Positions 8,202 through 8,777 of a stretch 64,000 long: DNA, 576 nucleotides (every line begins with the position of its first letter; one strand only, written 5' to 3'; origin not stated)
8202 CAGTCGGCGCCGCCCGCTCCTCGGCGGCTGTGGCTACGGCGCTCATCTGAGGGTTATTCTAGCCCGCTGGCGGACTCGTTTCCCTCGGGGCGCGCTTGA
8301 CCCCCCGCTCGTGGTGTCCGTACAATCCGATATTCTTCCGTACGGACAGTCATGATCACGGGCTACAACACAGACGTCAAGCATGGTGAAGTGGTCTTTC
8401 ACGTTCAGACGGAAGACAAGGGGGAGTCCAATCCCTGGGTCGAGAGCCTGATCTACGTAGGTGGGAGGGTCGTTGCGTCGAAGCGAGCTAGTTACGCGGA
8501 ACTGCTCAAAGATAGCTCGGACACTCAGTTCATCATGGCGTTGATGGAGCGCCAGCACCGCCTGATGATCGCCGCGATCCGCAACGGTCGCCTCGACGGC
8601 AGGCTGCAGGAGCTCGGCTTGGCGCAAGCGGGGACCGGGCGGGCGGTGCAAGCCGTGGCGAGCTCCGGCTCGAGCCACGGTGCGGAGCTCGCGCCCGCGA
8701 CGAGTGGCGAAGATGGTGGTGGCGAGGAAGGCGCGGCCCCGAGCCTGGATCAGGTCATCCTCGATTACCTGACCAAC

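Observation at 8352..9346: Two-gene operon: unknown 243-aa protein plus ThiS/MoaD-like ubiquitin-fold protein whose Gly-Gly is capped by an 8-residue tail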

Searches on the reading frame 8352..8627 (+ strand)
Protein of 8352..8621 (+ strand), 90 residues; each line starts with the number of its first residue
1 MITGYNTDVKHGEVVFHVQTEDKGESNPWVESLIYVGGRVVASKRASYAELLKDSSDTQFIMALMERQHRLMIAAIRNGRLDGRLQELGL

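Call 29: search_protein_representatives(protein=window:8352-8621:+)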
Query: 90 residues. Proteins with E-value up to 0.001 (for the whole library): 2645; up to 1e-10: 871; up to 1e-30: 10. The best 150 are listed.
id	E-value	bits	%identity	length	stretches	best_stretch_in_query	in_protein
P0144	9.1e-34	130.9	72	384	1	1-88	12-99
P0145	3.3e-33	129.2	70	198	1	1-88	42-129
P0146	5.4e-33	128.5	69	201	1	1-87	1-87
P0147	1.8e-32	126.8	68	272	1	1-88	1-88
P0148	4.6e-32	125.5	69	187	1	1-86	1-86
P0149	1.7e-31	123.7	69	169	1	1-88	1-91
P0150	2.9e-31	123.0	68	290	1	1-88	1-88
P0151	6.0e-31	122.0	72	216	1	1-89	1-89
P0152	7.6e-31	121.6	69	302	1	1-89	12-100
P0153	8.4e-31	121.5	66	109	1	1-88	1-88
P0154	4.2e-30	119.3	67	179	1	1-85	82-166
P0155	5.4e-30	118.9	70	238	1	1-88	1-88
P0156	8.0e-29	115.2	64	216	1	1-85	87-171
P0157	1.4e-28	114.4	60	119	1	1-88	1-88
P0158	1.6e-28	114.3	65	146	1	1-83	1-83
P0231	1.8e-20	88.6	51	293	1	1-85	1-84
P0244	4.6e-20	87.3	51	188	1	1-84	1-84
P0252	7.1e-20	86.7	50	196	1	2-83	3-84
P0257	8.2e-20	86.5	49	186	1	1-83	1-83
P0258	1.1e-19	86.1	48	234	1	2-82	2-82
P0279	4.4e-19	84.2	50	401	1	1-86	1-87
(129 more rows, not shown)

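Call 46: search_protein_families(library=pfam, proteins=[P0257], max_evalue=0.001)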
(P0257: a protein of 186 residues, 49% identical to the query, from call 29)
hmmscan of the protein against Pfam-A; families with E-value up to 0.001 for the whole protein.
P0257 (186 aa): 1 family
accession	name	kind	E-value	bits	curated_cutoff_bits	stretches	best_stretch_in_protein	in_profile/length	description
PF02597.26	ThiS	-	6.2e-13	49.5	22.5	1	124-186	2-76/76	ThiS family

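Call 49: list_cluster_members(proteins=[P0257, P0244, P0001, P0121, P0252, P0258, P0231, P0279])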
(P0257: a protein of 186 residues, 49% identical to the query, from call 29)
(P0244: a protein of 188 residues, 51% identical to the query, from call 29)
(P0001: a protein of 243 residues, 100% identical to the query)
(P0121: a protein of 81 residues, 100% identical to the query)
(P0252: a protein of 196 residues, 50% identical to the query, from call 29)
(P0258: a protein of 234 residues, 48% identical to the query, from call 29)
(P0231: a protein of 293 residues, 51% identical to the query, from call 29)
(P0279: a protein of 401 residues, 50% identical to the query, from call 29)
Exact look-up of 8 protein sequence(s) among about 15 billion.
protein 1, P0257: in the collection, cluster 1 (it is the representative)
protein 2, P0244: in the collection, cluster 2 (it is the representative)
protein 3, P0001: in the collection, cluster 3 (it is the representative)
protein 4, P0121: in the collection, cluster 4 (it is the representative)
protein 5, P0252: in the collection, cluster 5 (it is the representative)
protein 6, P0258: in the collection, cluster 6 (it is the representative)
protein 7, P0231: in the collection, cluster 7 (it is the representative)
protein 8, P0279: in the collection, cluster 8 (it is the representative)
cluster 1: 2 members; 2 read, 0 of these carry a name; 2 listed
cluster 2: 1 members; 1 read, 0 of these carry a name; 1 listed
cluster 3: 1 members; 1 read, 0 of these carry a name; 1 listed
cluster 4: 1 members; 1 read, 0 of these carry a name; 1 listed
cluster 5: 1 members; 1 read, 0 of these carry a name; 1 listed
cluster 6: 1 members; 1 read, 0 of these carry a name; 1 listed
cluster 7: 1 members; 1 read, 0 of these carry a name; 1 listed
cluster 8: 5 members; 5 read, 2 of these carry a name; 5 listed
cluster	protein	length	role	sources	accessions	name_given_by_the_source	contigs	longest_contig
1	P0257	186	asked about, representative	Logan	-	-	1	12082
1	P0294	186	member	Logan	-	-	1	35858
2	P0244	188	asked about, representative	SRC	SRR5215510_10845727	-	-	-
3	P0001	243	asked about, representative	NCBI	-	-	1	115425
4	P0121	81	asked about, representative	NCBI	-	-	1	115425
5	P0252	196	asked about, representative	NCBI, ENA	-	-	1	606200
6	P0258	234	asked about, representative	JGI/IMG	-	-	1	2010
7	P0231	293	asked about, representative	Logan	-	-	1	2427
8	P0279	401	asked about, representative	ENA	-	-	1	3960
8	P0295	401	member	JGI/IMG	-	hypothetical protein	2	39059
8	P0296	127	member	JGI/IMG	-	hypothetical protein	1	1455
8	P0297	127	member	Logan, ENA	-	-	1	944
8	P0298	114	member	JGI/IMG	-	-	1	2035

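Call 50: find_homologous_proteins(query=P0257)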
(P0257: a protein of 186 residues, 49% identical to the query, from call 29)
Query P0257 (186 aa): 4653 proteins with E <= 0.001 among 4864 candidates; the best 120 are listed.
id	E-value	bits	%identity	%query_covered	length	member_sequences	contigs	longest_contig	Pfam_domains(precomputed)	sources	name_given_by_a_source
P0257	9.0e-113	392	100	100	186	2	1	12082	PF02597.27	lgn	-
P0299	1.6e-110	384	95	100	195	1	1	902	PF02597.27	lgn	-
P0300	5.9e-100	350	91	100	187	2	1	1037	PF02597.27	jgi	-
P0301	2.8e-99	348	89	100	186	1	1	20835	PF02597.27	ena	-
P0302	4.5e-38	149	66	48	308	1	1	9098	PF02597.27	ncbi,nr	ncbi:MAG: sulfur carrier protein ThiS [Acidobacteria bacterium]|nr:sulfur carrier protein ThiS [Acid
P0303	9.1e-38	148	66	58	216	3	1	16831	-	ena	-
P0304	2.8e-37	146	62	66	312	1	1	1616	-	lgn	-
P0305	3.9e-37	146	49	88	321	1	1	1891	-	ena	-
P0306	4.8e-37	145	56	71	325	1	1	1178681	-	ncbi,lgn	-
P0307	1.5e-36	144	65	56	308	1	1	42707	-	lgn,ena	-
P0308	3.4e-36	143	76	48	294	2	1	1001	-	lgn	-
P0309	3.5e-36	143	76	48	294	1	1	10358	-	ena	-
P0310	3.5e-36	143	56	68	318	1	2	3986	-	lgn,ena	-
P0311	3.6e-36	143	63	56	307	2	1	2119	-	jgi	jgi:hypothetical protein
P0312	3.8e-36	143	59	67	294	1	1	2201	-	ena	-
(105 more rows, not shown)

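Call 52: find_encoding_contigs(protein=P0301, flank=10000, max_places=2)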
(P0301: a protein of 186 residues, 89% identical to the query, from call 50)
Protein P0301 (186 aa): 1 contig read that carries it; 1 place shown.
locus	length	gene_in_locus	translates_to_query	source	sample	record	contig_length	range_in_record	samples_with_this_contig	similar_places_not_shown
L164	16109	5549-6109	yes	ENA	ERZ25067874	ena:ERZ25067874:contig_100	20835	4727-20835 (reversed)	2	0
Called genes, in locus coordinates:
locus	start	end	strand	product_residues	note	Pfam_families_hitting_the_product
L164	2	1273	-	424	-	?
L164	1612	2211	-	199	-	PF01257:2Fe-2S_thioredx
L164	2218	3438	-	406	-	PF00346:Complex1_49kDa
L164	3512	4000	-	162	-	PF00329:Complex1_30kDa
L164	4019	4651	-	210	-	PF01058:Oxidored_q6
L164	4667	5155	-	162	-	PF00507:Oxidored_q4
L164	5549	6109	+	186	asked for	PF02597:ThiS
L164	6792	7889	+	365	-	PF01594:AI-2E_transport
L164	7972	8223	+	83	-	PF09346:SMI1_KNR4, PF14567:SUKH_5, PF14568:SUKH_6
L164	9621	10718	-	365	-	PF12704:MacB_PCD, PF02687:FtsX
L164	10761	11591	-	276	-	-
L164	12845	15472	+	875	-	PF06452:CBM9_1, PF19313:DUF5916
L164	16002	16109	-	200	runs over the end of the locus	-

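Call 53: find_encoding_contigs(protein=P0302, flank=10000, max_places=2)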
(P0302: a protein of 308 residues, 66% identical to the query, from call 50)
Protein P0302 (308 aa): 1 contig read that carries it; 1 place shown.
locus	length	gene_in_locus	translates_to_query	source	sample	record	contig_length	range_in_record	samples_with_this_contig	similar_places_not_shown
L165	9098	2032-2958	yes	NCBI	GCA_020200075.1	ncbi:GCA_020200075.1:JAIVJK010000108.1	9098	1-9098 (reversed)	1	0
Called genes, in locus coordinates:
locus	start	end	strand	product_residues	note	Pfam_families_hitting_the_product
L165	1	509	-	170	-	PF00329:Complex1_30kDa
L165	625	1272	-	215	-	PF01058:Oxidored_q6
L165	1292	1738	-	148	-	PF00507:Oxidored_q4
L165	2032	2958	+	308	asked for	PF02597:ThiS (weak)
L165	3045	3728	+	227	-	-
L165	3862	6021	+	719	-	PF01145:Band_7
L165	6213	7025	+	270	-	PF03009:GDPD, PF13653:GDPD_2 (weak)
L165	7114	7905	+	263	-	PF05690:ThiG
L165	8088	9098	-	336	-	PF02368:Big_2, PF00932:LTD (weak)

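Call 74: predict_structure(alignment_id=A4)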
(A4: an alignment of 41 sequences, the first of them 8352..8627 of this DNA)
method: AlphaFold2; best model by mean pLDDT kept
length: 92 residues; sequences in the alignment: 41
mean_pLDDT: 90.8   pTM: 0.82
mean pLDDT of the five models: 90.8, 90.2, 89.9, 89.6, 64.7
residues with pLDDT >= 90: 65; 70-90: 20; 50-70: 7; < 50: 0
segments of 3 or more residues with pLDDT < 50: none
pLDDT, mean of each block of 10 residues (from residue 1): 87 96 93 95 94 77 95 98 87 63
secondary structure, 60 per line:
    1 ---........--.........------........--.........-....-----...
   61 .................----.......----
elements in order: E4-11 E14-22 E29-36 E39-47 H49-52 H58-77 H82-88
